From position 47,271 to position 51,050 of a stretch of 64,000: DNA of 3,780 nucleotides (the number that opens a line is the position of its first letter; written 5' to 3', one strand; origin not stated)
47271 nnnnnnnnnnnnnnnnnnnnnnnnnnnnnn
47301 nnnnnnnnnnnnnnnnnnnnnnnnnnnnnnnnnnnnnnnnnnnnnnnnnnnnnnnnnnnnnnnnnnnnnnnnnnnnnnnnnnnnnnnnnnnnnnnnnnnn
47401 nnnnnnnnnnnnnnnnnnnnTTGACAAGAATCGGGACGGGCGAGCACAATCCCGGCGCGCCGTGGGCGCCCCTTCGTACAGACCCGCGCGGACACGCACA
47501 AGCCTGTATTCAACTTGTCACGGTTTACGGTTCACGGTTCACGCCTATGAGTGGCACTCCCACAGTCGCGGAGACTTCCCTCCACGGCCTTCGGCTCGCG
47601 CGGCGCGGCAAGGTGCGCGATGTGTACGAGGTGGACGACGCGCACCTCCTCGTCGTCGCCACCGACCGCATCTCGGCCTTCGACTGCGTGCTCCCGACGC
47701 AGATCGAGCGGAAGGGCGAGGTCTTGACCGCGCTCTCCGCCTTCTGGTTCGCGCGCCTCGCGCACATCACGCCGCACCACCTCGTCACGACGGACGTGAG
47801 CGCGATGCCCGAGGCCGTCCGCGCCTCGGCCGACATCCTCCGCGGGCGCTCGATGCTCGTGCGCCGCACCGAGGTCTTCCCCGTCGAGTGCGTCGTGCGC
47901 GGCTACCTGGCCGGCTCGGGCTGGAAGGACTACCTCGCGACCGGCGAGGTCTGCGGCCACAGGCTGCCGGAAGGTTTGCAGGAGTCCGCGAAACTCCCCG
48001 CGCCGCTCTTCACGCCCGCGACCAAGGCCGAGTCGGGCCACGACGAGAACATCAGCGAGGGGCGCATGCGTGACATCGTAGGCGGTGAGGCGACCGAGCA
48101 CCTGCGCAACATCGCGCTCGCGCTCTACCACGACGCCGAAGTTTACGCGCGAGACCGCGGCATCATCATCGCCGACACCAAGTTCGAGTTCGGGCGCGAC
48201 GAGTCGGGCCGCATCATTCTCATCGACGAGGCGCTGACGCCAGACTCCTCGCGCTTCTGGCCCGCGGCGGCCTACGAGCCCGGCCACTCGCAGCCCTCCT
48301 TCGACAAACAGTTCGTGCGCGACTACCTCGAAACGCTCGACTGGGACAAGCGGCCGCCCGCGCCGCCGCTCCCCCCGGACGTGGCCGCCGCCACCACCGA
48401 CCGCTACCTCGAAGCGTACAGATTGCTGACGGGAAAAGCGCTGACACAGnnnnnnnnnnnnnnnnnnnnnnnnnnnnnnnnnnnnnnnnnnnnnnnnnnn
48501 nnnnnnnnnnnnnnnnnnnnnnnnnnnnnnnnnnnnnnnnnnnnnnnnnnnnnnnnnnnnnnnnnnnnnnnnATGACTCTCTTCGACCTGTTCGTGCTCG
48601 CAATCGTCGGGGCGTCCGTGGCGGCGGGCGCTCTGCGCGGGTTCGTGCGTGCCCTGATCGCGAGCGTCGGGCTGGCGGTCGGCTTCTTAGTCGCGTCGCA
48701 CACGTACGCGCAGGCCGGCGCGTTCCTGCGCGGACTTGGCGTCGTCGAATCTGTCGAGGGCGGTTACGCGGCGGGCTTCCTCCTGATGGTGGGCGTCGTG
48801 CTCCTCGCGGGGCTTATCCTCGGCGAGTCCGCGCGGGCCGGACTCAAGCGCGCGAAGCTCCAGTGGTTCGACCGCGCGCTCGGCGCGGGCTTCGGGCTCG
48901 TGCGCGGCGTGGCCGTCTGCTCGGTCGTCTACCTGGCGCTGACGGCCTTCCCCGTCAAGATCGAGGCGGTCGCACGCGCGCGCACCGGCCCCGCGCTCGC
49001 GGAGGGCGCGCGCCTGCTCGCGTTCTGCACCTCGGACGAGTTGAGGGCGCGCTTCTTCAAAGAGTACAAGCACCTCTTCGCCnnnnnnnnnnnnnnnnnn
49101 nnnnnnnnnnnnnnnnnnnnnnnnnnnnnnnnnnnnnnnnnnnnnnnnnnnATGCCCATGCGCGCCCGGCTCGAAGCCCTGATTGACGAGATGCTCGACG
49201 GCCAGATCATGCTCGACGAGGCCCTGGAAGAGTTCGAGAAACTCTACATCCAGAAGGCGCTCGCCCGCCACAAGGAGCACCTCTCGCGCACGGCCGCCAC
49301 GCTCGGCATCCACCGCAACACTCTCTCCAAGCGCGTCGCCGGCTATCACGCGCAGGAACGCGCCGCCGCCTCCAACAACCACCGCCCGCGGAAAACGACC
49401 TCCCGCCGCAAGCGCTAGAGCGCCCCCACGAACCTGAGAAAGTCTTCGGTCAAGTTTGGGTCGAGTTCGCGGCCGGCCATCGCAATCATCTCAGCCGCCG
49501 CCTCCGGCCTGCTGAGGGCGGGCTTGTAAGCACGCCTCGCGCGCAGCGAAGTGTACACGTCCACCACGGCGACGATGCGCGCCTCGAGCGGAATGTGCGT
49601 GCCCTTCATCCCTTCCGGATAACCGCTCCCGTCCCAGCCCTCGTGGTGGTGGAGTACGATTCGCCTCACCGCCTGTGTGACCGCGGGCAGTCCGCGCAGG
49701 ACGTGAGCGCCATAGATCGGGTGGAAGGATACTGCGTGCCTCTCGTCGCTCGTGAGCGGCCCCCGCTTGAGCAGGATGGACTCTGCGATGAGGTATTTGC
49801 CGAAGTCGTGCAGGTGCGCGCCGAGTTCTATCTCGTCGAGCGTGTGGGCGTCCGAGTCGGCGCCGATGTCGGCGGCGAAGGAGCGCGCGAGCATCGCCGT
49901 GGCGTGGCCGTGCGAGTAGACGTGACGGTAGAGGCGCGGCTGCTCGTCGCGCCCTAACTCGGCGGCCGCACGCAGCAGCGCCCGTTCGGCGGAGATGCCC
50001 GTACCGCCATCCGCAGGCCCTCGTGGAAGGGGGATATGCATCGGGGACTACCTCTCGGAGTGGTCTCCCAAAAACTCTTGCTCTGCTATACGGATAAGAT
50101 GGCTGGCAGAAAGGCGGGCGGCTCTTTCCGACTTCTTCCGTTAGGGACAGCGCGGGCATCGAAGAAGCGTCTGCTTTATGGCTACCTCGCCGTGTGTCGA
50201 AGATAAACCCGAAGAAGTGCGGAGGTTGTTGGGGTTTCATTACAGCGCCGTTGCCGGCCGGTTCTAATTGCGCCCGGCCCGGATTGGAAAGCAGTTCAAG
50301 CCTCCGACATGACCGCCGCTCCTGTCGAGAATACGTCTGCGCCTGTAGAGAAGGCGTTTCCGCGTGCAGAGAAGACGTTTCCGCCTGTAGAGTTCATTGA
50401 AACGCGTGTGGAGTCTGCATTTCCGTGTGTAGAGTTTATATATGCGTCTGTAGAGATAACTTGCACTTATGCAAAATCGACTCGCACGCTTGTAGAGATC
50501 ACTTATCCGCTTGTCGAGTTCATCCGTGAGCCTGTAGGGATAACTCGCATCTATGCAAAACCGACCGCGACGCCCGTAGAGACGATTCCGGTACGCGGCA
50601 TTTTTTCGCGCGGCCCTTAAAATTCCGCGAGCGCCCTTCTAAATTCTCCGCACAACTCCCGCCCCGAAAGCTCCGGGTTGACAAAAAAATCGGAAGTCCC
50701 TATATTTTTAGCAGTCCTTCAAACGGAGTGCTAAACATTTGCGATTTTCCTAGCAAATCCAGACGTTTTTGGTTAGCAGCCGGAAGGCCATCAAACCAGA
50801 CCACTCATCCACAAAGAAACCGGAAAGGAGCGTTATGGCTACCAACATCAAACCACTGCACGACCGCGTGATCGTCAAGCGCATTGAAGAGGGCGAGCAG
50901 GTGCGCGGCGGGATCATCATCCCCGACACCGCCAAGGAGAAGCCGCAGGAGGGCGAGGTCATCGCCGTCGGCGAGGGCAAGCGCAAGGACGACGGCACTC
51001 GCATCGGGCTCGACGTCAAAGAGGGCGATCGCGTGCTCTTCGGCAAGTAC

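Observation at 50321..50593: Thirteen strictly phased 21-bp direct repeats (core TGTAGAG) in the 0.8-kb low-GC spacer upstream of groES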

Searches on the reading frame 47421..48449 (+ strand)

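Call 13: search_protein_families(library=pfam, proteins=[window:47421-48449:+], max_evalue=0.01)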
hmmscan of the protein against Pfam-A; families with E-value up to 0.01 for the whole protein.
window:47421-48449:+ (343 aa): 1 family
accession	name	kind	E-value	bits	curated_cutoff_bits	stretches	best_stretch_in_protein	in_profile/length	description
PF01259.24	SAICAR_synt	-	2.5e-78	263.5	20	1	61-311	3-229/233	SAICAR synthetase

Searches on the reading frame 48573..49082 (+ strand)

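Call 13: search_protein_families(library=pfam, proteins=[window:48573-49082:+], max_evalue=0.01)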
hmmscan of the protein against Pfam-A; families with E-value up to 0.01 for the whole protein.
window:48573-49082:+ (170 aa): 1 family
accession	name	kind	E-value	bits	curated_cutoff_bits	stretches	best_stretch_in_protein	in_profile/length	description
PF02674.22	Colicin_V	-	3.9e-23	82.5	29.3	1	4-142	1-139/144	Colicin V production protein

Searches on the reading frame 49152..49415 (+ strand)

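Call 13: search_protein_families(library=pfam, proteins=[window:49152-49415:+], max_evalue=0.01)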
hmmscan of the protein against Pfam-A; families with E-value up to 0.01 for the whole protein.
window:49152-49415:+ (88 aa): 4 families
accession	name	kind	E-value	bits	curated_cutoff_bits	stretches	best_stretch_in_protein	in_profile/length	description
PF02954.25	HTH_8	-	3.8e-10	39.8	22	1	25-62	2-39/42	Bacterial regulatory protein, Fis family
PF13556.12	HTH_30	-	5.9e-05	23.2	27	1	36-62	7-33/59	PucR C-terminal helix-turn-helix domain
PF02609.21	Exonuc_VII_S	-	0.00047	20.6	24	1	4-30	5-31/52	Exonuclease VII small subunit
PF13384.12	HTH_23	-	0.0044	17.3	24.6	1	26-67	3-43/50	Homeodomain-like domain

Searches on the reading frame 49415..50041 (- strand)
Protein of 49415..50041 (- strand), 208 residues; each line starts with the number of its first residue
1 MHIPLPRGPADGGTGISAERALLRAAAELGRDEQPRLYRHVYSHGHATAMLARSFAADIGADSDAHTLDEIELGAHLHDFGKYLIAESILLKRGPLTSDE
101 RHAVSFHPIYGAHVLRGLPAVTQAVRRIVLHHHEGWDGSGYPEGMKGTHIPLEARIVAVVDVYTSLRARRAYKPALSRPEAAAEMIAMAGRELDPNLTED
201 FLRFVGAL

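Call 10: find_encoding_contigs(protein=window:49415-50041:-, flank=6000, max_places=10)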
Protein window:49415-50041:- (208 aa): 2 contigs read that carry it; 2 places shown.
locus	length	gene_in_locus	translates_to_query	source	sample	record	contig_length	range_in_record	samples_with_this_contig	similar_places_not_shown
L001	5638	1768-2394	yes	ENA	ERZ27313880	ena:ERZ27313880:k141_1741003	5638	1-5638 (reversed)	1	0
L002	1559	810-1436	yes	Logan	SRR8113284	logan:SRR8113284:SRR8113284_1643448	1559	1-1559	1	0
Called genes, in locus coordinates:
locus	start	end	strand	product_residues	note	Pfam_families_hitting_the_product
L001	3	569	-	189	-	?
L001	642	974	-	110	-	PF00166:Cpn10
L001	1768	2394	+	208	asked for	PF13487:HD_5, PF01966:HD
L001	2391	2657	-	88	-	PF02954:HTH_8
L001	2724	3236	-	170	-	PF02674:Colicin_V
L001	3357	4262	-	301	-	PF01259:SAICAR_synt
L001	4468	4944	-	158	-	PF04978:MST (weak), PF12867:DinB_2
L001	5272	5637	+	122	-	?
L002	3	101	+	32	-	?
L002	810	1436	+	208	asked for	PF13487:HD_5, PF01966:HD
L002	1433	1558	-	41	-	?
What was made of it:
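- The gene callers did not call it (call 10).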

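Call 13: search_protein_families(library=pfam, proteins=[window:49418-50041:-], max_evalue=0.01)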
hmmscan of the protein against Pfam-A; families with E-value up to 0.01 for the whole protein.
window:49418-50041:- (208 aa): 2 families
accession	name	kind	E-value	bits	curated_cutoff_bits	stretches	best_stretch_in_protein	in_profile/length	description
PF13487.12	HD_5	-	2.3e-33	115.8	27.2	1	41-197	14-170/170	HD domain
PF01966.28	HD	-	8.8e-15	55.4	22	1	41-164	1-114/116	HD domain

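Call 14: find_homologous_proteins(query=window:49418-50041:-, max_evalue=1e-20)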
Query window:49418-50041:- (208 aa): 605 proteins with E <= 1e-20 among 3260 candidates; the best 120 are listed.
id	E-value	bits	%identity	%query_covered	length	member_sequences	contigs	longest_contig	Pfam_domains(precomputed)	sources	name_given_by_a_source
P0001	4.5e-132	456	100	100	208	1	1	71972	PF13487.13,PF01966.29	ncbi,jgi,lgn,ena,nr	ncbi:MAG: HD domain-containing protein [Acidobacteria bacterium]|nr:HD domain-containing protein [Ac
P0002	4.2e-103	362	81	100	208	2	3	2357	PF13487.13,PF01966.29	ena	-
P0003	4.4e-102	358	81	100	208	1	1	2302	PF13487.13,PF01966.29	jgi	-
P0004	3.7e-93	329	75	100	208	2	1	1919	PF13487.13,PF01966.29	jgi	jgi:HD-GYP domain-containing protein (c-di-GMP phosphodiesterase class II)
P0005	9.5e-93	328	76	100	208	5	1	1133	PF13487.13,PF01966.29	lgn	-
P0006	2.7e-92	326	75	100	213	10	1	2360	PF13487.13,PF01966.29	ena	-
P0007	4.0e-91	322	75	100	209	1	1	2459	PF13487.13,PF01966.29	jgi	jgi:putative two-component system response regulator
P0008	3.9e-90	319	75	99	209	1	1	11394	PF13487.13,PF01966.29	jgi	jgi:HD-GYP domain-containing protein (c-di-GMP phosphodiesterase class II)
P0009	4.2e-90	319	74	99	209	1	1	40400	PF13487.13,PF01966.29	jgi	jgi:HD-GYP domain-containing protein (c-di-GMP phosphodiesterase class II)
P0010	4.0e-89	316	73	100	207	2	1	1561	PF13487.13,PF01966.29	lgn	-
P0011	6.0e-89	315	74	100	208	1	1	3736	PF13487.13,PF01966.29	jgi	jgi:HD-GYP domain-containing protein (c-di-GMP phosphodiesterase class II)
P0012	9.2e-89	315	74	98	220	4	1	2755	PF13487.13,PF01966.29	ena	-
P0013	1.1e-88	314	71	100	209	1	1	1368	PF13487.13,PF01966.29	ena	-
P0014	1.4e-87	311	72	100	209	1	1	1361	PF13487.13,PF01966.29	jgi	-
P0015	1.8e-87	310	74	99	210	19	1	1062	PF13487.13,PF01966.29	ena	-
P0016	3.8e-87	309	72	100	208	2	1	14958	PF13487.13,PF01966.29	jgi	jgi:HD-GYP domain-containing protein (c-di-GMP phosphodiesterase class II)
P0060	1.6e-81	291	66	97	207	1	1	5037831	PF13487.13,PF01966.29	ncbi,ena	-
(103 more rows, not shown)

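Call 16: find_related_loci(query=A1, collection=genome_contigs, flank=4000)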
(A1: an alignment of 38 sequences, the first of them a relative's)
Query A1 (208 aa) in genome_contigs; peptide patterns used: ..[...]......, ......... (x = any residue, [..] = any of these).
600 stretches matched a pattern (row limit reached: there are more); 599 encode a relative of the query (tblastn E <= 1e-3); the best 80 are kept; 80 distinct loci.
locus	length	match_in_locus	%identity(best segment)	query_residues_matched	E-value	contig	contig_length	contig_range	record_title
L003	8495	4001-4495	38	40-207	3e-35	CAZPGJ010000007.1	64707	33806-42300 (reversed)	MAG TPA_asm: uncultured Dehalococcoidales bacterium isolate binchicken_co294_83 genome assembly, contig: NODE_747_length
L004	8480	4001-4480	39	40-202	2e-34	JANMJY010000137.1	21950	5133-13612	MAG: Actinomycetes bacterium isolate OTE_64_metabat_291 OTE_64_k141_2240516, whole genome shotgun sequence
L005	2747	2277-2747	42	44-202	5e-34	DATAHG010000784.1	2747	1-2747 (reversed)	MAG TPA_asm: Thermoanaerobaculia bacterium isolate SMAG_U6849 k141_4741462, whole genome shotgun sequence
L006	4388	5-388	47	77-205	6e-34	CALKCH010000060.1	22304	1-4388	MAG: Candidatus Bipolaricaulota bacterium isolate S1_Bin_METABAT__65_1 genome assembly, contig: c_000000927717, whole ge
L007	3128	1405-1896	38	39-205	3e-33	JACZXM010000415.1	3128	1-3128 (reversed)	MAG: Acidobacteria bacterium isolate B23T1B8 B23T1B8_NODE72181, whole genome shotgun sequence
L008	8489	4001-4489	42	42-205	2e-33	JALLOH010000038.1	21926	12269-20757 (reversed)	Acidobacteriia bacterium AH_259_A11_L15 NODE_38_length_21926_cov_53.352, whole genome shotgun sequence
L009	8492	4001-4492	39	38-202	9e-33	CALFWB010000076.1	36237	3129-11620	MAG: uncultured Anaerolineales bacterium isolate H1_Bin_METABAT__117_1_1 genome assembly, contig: c_000000192567, whole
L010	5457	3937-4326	47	71-201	1e-32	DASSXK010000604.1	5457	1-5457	MAG TPA_asm: Ktedonobacteraceae bacterium isolate SMAG_U648 k141_790857, whole genome shotgun sequence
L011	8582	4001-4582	39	16-202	2e-32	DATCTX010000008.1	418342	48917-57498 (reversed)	MAG TPA_asm: Anaerolineaceae bacterium isolate SMAG_U7342 k141_108027, whole genome shotgun sequence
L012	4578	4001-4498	38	39-205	1e-32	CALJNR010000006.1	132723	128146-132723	MAG: uncultured Clostridia bacterium isolate R1_Bin_METABAT__155_sub_1_1 genome assembly, contig: c_000000997215, whole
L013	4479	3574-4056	38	43-206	5e-32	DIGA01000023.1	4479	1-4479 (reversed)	MAG TPA_asm: Mageeibacillus sp. UBA5734 UBA5734_contig_47102, whole genome shotgun sequence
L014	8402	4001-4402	45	68-202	3e-32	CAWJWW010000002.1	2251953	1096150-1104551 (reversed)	MAG: uncultured Gaiellaceae bacterium isolate MFD01275.bin.2.3 genome assembly, contig: contig_1564, whole genome shotgu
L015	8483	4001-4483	41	40-203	6e-32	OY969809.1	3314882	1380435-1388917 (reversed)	MAG: uncultured Actinomycetota bacterium isolate MFD05502.bin.1.34 genome assembly, chromosome: 1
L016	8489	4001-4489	37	39-202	4e-32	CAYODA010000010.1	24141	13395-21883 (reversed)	MAG TPA_asm: uncultured Syntrophomonadaceae bacterium isolate binchicken_co32_476 genome assembly, contig: NODE_2895_len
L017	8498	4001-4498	38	42-206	1e-31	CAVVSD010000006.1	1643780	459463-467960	MAG: uncultured Solirubrobacterales bacterium isolate MFD02840.bin.1.311 genome assembly, contig: contig_37567, whole ge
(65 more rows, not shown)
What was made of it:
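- Tried and rejected: genome_contigs scan with an HD-GYP alignment (call 16).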

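Call 18: find_encoding_contigs(protein=P0002, flank=5000, max_places=6)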
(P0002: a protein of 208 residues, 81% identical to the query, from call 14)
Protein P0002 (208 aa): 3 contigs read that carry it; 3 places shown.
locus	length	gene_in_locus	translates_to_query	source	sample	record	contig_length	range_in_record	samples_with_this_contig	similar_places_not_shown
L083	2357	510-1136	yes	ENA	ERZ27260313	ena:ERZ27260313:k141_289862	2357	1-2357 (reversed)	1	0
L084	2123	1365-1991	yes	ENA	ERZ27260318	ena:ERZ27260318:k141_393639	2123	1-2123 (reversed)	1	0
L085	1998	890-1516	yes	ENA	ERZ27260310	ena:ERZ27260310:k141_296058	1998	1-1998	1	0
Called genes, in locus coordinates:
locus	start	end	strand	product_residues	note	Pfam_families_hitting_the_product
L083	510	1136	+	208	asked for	PF13487:HD_5, PF01966:HD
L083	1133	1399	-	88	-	PF02954:HTH_8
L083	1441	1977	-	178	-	PF02674:Colicin_V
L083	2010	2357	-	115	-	?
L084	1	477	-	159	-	?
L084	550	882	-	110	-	PF00166:Cpn10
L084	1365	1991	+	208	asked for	PF13487:HD_5, PF01966:HD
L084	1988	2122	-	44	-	?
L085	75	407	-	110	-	PF00166:Cpn10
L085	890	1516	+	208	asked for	PF13487:HD_5, PF01966:HD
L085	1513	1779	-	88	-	PF02954:HTH_8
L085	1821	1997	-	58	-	?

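Call 19: find_encoding_contigs(protein=P0009, flank=5000, max_places=4)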
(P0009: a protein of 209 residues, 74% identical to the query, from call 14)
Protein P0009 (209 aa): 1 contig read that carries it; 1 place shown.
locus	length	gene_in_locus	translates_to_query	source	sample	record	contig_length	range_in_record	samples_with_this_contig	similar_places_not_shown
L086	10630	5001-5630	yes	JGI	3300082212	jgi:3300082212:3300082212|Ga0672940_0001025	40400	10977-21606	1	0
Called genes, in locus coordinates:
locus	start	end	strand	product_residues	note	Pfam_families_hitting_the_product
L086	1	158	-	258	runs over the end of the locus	-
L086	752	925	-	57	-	-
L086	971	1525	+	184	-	PF18929:DUF5678 (weak)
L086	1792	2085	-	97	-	-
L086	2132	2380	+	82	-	PF13560:HTH_31 (weak), PF01381:HTH_3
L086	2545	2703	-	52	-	-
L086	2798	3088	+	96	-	PF02604:PhdYeFM_antitox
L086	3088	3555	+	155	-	-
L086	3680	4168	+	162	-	PF02899:Phage_int_SAM_1, PF13495:Phage_int_SAM_4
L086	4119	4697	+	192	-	PF00589:Phage_integrase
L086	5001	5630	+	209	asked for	PF13487:HD_5, PF01966:HD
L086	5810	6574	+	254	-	PF13401:AAA_22 (weak), PF13191:AAA_16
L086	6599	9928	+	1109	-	PF13191:AAA_16, PF13401:AAA_22 (weak), PF13428:TPR_14 (faint), PF25873:WHD_MalT, PF13424:TPR_12, PF17874:TPR_MalT (weak), PF13424:TPR_12 (weak), PF03704:BTAD, +2 more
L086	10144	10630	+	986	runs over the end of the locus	PF00082:Peptidase_S8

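Call 20: find_encoding_contigs(protein=P0060, flank=5000, max_places=4)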
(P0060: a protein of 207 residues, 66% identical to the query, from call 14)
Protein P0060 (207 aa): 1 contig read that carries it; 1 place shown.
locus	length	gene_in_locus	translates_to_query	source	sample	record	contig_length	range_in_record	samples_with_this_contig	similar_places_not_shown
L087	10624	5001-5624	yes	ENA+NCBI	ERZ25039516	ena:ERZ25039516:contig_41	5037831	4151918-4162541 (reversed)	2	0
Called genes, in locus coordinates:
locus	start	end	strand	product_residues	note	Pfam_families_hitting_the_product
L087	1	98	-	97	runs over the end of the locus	-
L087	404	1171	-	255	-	-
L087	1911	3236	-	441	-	PF01979:Amidohydro_1, PF07969:Amidohydro_3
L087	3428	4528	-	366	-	PF00154:RecA_N, PF06745:ATPase (weak), PF08423:Rad51, PF01637:ATPase_2 (weak), PF13481:AAA_25 (faint), PF27531:MT3502_N (faint), PF21096:RecA_C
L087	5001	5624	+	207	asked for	PF13487:HD_5, PF01966:HD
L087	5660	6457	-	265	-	PF00290:Trp_syntA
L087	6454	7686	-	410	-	PF00291:PALP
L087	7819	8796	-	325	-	PF00072:Response_reg (weak), PF00990:GGDEF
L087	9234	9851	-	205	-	PF00697:PRAI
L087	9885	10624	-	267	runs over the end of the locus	PF00218:IGPS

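Call 49: find_encoding_contigs(protein=P0003, flank=3000, max_places=4)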
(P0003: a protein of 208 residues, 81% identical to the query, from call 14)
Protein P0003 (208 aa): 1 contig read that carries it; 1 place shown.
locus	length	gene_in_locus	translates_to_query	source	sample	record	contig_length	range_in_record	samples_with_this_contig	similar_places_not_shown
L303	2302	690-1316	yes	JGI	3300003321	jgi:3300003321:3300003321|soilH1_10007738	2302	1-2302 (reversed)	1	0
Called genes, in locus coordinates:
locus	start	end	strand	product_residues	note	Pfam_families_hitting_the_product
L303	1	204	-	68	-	?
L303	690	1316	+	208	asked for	PF13487:HD_5, PF01966:HD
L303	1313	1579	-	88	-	PF02954:HTH_8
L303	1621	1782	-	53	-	-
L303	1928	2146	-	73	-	-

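Call 50: find_encoding_contigs(protein=P0008, flank=3000, max_places=4)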
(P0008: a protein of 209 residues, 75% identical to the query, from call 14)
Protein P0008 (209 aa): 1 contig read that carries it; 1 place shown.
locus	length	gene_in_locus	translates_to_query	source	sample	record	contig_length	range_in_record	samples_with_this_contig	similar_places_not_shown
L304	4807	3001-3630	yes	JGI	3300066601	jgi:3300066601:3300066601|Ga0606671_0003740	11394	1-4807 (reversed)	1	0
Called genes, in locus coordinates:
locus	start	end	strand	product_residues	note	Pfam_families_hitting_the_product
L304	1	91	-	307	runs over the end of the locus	-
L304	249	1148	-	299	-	PF20434:BD-FAE, PF00561:Abhydrolase_1 (weak), PF07859:Abhydrolase_3 (weak), PF12146:Hydrolase_4 (faint), PF12697:Abhydrolase_6, PF00326:Peptidase_S9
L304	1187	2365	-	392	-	PF02276:CytoC_RC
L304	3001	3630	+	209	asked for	PF13487:HD_5, PF01966:HD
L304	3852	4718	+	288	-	PF13088:BNR_2 (weak), PF02012:BNR (faint)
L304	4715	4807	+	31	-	?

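Call 51: find_encoding_contigs(protein=P0016, flank=3000, max_places=4)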
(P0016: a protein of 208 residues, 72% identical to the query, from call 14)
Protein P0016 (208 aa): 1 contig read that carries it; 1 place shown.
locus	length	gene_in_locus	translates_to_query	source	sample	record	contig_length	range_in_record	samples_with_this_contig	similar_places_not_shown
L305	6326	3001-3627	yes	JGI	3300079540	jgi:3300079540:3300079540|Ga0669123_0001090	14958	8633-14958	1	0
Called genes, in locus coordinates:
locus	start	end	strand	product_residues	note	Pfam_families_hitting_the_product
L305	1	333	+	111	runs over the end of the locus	-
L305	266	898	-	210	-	-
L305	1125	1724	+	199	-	-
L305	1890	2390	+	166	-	-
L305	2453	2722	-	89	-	PF13438:DUF4113 (weak)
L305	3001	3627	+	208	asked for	PF13487:HD_5, PF01966:HD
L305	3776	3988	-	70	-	-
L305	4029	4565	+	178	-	PF02371:Transposase_20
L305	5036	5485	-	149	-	-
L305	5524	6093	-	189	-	PF00685:Sulfotransfer_1 (faint), PF13469:Sulfotransfer_3 (faint)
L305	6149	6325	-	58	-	?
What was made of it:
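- Tried and rejected: HD-GYP homologs P0009, P0060, P0008 and P0016 (calls 19, 20, 50, 51).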

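Call 74: list_cluster_members(proteins=[P0001, P0138])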
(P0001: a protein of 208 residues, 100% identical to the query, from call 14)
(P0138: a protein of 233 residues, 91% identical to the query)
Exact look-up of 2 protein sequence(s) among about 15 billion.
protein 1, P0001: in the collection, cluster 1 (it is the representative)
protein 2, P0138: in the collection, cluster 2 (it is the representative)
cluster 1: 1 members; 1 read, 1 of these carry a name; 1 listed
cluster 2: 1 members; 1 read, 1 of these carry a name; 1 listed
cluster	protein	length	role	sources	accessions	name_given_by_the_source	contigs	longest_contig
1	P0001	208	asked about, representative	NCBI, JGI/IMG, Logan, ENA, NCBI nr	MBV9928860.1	MAG: HD domain-containing protein [Acidobacteria bacterium] | HD domain-containing protein [Acidobacteriota bacterium]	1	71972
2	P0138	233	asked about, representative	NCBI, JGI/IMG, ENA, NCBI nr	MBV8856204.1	MAG: hypothetical protein JOZ02_04505 [Acidobacteria bacterium] | hypothetical protein [Acidobacteriota bacterium]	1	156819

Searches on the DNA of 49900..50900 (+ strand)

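Call 37: search_dna_similar(query=window:50300-50680:+, collection=plasmids, mode=distant, max_evalue=0.01)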
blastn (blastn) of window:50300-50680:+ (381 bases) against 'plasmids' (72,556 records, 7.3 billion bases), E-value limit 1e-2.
No match.

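Call 38: search_dna_similar(query=window:50300-50680:+, collection=phages, mode=distant, max_evalue=0.01)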
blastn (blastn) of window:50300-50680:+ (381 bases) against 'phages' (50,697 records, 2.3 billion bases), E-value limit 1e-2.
No match.

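Call 82: search_rna_families(source=window, start=49900, end=50900, threshold=evalue, max_evalue=1)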
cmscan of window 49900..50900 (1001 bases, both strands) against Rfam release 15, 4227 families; matches with E-value up to 1: 0.
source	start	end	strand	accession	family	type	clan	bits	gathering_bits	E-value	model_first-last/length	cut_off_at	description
